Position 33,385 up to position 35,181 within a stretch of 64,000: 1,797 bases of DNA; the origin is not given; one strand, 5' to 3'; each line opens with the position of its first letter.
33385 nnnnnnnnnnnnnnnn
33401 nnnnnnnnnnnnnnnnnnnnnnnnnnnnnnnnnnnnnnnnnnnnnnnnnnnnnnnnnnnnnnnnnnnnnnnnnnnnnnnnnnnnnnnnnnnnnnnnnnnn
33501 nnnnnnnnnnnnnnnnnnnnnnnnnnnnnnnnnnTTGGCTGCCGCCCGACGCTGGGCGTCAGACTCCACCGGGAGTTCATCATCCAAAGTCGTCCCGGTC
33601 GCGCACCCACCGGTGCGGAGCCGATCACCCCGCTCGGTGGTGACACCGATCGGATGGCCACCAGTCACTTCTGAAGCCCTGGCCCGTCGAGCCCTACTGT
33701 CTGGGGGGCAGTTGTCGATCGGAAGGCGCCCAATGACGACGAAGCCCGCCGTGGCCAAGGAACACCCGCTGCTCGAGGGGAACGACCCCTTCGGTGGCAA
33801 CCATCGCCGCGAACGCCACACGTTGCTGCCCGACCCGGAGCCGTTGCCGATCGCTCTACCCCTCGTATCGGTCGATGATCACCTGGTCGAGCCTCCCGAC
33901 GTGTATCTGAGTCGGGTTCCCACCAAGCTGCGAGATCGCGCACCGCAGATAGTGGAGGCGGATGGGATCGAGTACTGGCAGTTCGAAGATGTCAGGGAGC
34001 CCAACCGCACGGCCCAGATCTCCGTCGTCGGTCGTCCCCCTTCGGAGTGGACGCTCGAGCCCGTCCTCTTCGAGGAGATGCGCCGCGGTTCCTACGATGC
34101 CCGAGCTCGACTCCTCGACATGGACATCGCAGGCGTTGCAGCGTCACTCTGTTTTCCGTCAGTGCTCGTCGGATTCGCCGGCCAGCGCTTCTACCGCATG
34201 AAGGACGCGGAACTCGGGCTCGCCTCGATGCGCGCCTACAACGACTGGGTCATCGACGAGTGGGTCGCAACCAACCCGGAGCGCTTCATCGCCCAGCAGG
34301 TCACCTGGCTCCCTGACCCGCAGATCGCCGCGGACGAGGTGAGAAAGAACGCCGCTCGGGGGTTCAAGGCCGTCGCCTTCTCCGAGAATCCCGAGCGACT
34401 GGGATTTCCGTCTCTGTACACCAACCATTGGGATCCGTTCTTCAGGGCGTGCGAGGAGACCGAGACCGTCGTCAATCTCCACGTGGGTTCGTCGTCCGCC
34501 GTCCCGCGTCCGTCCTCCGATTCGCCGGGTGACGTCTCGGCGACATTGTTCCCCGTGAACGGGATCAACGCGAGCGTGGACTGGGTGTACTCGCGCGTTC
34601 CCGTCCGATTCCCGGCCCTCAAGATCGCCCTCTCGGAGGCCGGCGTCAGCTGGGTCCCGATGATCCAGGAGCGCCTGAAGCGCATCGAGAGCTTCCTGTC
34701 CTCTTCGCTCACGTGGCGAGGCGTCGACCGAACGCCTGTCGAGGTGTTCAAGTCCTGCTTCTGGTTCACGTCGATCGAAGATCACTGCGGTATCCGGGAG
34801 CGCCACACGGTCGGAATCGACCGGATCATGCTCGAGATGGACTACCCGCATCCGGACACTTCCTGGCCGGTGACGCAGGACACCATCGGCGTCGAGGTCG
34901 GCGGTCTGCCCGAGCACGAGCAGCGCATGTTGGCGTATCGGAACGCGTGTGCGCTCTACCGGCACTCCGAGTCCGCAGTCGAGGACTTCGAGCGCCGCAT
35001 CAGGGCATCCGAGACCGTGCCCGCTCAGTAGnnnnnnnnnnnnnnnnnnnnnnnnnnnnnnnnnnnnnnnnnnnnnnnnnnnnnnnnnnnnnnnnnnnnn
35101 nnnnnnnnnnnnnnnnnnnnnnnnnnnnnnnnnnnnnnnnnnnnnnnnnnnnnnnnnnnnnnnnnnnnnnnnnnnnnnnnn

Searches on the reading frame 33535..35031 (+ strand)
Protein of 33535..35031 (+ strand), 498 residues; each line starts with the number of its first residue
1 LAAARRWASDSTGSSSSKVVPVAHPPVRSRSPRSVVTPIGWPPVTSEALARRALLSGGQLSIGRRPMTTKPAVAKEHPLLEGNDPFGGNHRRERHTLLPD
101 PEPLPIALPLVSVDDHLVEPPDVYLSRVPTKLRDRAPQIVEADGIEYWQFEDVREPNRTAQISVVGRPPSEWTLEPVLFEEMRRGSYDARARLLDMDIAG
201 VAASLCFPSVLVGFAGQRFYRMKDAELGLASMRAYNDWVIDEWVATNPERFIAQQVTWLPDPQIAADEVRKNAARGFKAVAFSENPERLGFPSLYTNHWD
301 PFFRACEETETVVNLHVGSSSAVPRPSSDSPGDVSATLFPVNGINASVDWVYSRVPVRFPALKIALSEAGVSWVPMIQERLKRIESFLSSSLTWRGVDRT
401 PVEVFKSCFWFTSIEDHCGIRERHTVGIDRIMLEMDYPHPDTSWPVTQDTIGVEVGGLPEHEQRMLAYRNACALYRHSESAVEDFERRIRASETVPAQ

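Call 34: search_protein_families(library=pfam, proteins=[window:33535-35031:+], max_evalue=0.00001)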
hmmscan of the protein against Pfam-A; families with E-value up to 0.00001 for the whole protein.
window:33535-35031:+ (498 aa): 1 family
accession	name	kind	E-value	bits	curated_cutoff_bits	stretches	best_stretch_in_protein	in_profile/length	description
PF04909.20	Amidohydro_2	-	2e-24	87.3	26.4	1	182-476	14-288/289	Amidohydrolase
